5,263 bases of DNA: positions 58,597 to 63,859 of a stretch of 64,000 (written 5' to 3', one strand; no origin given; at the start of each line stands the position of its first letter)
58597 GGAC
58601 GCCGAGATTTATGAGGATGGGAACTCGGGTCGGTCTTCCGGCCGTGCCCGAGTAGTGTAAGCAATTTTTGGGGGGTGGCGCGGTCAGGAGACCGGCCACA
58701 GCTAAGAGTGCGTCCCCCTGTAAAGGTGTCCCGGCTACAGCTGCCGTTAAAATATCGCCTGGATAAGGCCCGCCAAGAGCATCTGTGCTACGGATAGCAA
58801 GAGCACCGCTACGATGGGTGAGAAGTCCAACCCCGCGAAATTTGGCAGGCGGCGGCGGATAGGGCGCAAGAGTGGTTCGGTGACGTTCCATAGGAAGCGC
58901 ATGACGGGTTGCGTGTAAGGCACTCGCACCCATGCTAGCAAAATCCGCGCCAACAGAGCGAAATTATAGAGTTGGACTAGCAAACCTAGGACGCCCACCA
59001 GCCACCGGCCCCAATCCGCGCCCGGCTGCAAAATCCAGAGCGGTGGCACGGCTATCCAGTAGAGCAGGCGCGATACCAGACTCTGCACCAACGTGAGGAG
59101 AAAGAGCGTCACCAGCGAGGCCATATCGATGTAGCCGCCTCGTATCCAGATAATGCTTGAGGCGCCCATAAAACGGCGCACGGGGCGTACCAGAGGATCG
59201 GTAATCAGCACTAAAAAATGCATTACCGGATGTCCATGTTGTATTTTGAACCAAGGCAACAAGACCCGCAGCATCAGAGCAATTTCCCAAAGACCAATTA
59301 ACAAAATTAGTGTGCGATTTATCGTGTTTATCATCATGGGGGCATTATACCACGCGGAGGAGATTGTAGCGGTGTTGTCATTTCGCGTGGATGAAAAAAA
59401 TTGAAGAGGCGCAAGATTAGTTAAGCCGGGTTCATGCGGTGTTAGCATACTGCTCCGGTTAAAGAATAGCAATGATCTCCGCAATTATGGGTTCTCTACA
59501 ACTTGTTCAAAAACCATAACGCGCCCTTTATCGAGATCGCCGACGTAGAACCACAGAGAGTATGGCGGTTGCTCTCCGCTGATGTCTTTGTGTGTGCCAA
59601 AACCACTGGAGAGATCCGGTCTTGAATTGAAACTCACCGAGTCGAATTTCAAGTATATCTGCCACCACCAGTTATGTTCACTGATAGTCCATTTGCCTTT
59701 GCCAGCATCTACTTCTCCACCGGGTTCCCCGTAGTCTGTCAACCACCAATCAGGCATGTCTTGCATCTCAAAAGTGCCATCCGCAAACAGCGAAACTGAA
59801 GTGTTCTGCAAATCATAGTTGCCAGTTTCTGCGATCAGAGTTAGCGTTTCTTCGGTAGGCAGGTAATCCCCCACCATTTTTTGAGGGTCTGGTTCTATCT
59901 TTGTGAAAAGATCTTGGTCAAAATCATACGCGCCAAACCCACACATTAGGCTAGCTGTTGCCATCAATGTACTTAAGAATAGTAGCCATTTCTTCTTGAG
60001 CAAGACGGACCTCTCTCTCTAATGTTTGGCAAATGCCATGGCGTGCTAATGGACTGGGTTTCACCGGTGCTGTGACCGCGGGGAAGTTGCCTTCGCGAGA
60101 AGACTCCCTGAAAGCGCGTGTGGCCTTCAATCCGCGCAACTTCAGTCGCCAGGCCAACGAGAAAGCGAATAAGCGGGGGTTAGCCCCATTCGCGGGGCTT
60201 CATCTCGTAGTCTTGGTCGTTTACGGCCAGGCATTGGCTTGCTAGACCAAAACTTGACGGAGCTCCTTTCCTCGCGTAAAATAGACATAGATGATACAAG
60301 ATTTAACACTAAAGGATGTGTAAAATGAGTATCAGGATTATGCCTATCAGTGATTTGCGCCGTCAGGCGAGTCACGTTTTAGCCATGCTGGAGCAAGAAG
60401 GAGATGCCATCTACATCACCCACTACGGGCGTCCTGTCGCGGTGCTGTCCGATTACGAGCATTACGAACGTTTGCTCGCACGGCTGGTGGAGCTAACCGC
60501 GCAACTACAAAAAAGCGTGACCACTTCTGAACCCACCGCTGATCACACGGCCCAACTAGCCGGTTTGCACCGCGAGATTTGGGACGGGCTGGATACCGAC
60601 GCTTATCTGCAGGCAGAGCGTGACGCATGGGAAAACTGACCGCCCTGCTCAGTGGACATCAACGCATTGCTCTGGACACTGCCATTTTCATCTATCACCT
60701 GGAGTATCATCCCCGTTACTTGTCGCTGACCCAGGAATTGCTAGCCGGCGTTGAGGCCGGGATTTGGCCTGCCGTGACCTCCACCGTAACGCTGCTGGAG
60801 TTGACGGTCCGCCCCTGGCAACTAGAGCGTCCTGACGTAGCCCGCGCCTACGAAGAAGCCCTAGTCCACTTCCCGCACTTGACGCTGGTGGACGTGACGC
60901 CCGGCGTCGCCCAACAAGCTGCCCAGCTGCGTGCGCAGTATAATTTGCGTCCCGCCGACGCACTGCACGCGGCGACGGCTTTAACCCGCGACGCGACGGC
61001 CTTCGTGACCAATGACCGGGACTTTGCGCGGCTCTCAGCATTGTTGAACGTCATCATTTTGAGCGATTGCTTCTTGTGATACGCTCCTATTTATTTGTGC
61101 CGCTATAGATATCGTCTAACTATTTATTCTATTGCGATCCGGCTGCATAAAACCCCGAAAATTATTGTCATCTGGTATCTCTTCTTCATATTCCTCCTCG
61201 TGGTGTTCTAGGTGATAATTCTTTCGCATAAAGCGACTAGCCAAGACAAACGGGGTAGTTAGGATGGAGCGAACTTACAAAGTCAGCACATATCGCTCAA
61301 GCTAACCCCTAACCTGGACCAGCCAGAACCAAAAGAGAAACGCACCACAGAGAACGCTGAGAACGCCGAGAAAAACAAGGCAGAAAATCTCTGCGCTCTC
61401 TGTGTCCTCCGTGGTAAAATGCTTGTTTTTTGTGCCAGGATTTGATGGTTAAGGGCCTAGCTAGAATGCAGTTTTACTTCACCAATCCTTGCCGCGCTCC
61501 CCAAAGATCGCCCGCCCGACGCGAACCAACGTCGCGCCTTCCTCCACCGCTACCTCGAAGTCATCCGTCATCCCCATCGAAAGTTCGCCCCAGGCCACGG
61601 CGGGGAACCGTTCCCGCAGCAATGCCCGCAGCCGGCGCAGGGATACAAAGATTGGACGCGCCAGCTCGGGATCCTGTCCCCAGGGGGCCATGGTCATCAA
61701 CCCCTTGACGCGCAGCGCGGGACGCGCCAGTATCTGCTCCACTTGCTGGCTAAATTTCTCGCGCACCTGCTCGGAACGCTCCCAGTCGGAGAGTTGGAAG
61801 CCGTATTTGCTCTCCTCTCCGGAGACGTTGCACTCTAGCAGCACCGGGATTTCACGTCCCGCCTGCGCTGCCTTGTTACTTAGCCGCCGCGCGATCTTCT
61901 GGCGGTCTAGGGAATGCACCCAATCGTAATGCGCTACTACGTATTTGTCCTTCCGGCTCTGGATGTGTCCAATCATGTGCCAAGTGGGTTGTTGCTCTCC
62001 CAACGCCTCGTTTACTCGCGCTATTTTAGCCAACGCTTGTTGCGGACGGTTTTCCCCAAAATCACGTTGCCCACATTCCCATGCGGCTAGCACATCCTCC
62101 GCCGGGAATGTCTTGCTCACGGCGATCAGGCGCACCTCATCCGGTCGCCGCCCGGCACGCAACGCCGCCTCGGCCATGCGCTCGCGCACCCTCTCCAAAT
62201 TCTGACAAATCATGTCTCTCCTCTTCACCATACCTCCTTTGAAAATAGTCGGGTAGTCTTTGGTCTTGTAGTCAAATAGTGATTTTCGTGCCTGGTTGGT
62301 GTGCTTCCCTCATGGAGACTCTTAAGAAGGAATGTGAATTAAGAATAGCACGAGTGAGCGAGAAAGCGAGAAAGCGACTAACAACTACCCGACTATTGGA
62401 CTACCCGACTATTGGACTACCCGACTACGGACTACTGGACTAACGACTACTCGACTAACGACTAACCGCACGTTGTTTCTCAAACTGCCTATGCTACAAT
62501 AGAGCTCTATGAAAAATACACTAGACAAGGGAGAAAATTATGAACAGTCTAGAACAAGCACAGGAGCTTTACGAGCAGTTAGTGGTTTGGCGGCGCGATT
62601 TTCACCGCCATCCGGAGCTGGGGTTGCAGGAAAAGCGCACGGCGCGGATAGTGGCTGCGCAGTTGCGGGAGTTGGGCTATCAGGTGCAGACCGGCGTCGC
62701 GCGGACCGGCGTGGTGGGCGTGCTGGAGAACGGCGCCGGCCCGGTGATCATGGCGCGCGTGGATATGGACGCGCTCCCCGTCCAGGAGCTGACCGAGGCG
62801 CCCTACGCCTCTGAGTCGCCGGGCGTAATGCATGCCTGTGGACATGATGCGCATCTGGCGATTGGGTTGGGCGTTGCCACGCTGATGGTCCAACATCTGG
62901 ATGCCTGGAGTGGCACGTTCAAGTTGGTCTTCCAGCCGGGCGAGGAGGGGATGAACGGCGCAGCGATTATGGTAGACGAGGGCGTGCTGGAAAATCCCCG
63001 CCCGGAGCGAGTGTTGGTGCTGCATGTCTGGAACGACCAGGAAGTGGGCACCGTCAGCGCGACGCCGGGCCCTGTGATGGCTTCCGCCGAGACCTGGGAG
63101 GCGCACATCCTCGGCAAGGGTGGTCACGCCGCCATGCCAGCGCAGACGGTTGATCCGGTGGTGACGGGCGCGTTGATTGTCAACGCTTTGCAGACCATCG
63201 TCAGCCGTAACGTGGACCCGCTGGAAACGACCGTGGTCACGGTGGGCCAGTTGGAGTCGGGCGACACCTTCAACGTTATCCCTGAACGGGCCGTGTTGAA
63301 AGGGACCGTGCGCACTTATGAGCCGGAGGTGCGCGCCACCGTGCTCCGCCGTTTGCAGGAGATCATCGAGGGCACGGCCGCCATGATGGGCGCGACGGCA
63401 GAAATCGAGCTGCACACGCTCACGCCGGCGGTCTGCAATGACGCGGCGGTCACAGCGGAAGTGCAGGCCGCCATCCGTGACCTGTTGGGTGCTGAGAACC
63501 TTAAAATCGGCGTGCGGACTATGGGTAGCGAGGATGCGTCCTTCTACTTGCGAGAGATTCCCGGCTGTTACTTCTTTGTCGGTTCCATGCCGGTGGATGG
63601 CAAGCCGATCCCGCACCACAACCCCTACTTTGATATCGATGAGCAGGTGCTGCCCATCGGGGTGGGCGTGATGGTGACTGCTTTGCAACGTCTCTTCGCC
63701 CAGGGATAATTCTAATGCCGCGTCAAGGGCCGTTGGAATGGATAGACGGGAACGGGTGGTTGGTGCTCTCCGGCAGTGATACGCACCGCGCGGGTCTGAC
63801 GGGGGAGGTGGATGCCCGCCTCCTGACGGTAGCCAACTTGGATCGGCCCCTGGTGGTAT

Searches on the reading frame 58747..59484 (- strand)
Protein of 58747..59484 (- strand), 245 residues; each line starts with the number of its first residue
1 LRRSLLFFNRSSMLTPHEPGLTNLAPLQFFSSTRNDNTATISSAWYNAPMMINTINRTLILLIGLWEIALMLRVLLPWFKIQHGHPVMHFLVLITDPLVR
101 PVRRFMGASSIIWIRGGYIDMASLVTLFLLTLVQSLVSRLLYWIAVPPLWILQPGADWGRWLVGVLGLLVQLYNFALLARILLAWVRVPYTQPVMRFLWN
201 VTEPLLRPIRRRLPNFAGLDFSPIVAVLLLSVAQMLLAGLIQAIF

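Call 23: search_protein_families(library=pfam, proteins=[window:58747-59484:-], max_evalue=0.001)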
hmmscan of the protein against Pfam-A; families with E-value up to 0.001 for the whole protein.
window:58747-59484:- (245 aa): 1 family
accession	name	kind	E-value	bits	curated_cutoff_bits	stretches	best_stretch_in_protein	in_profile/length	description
PF02325.22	YGGT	-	7.2e-34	116.5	27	2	168-237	2-70/70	YGGT family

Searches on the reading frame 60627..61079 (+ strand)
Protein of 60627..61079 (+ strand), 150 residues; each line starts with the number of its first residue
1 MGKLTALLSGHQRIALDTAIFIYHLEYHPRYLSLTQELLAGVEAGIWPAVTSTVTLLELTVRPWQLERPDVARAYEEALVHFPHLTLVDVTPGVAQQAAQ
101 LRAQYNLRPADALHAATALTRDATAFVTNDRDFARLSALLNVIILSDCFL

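Call 23: search_protein_families(library=pfam, proteins=[window:60627-61079:+], max_evalue=0.001)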
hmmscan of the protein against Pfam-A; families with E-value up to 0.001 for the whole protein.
window:60627-61079:+ (150 aa): 1 family
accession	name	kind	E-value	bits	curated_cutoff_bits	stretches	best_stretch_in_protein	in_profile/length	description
PF01850.27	PIN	-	1.1e-18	68.4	23.6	1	14-137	1-118/120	PIN domain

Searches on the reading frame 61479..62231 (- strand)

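Call 23: search_protein_families(library=pfam, proteins=[window:61479-62231:-], max_evalue=0.001)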
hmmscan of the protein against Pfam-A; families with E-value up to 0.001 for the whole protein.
window:61479-62231:- (250 aa): 1 family
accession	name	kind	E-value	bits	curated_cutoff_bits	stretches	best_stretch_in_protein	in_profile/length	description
PF01168.26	Ala_racemase_N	-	2.8e-14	53.8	24.1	1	11-245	2-218/220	Alanine racemase, N-terminal domain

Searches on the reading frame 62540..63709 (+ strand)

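Call 23: search_protein_families(library=pfam, proteins=[window:62540-63709:+], max_evalue=0.001)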
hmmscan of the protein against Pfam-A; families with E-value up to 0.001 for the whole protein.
window:62540-63709:+ (389 aa): 2 families
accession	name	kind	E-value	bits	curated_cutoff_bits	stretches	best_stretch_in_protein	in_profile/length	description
PF01546.33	Peptidase_M20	-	6.4e-42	144.2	24.6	1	73-383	3-205/206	Peptidase family M20/M25/M40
PF07687.19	M20_dimer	-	7.4e-11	42.4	21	1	186-278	9-101/107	Peptidase dimerisation domain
